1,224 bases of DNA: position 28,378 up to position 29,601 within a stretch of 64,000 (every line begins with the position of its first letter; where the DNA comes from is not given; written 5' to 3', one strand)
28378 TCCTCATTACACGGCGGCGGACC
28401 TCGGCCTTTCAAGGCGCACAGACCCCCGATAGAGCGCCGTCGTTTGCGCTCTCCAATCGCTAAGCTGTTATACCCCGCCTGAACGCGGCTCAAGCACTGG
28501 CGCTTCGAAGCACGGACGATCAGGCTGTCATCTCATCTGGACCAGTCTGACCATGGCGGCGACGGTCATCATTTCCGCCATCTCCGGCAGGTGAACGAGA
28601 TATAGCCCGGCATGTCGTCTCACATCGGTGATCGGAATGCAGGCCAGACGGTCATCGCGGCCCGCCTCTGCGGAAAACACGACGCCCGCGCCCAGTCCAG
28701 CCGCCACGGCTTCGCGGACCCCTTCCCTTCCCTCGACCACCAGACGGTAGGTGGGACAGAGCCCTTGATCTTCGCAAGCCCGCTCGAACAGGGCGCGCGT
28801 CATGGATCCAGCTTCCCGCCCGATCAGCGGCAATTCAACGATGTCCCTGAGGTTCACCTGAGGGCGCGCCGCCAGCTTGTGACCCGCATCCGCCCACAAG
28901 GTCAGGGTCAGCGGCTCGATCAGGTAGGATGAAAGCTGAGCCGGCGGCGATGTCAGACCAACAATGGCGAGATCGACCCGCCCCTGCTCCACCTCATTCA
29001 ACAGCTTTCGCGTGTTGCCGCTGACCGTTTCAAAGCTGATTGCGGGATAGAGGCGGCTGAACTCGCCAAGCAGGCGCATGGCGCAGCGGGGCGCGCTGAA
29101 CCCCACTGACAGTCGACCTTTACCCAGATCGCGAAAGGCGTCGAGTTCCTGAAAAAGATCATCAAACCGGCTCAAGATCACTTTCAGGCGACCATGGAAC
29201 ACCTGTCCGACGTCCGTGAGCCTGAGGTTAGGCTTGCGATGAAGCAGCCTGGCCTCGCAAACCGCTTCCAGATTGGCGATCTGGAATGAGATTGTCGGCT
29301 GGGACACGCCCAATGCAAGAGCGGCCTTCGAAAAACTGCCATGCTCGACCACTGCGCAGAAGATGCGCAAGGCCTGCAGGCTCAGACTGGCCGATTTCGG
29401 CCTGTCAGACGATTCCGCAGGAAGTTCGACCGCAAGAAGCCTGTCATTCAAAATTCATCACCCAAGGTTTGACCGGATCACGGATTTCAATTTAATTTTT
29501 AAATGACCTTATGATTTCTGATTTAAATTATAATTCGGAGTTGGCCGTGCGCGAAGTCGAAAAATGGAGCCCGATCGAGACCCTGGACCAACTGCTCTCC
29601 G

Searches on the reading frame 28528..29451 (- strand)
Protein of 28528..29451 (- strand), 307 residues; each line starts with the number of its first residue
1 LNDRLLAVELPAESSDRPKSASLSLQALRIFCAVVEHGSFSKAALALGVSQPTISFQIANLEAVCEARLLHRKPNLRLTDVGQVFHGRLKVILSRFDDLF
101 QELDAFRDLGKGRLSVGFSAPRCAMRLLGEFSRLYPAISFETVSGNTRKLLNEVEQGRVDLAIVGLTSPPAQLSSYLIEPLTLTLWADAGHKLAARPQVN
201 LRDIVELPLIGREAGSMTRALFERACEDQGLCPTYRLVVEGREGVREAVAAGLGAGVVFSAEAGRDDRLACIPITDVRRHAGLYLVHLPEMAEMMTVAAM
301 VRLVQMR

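Call 85: search_protein_families(library=pfam, proteins=[window:28528-29451:-], max_evalue=0.00001)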
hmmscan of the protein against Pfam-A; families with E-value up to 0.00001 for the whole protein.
window:28528-29451:- (307 aa): 2 families
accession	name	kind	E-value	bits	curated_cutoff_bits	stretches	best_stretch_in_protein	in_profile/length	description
PF03466.25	LysR_substrate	-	1.3e-32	113.3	28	1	110-305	4-205/209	LysR substrate binding domain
PF00126.33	HTH_1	-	4.1e-20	71.9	26.6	1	25-83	1-60/60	Bacterial regulatory helix-turn-helix protein, lysR family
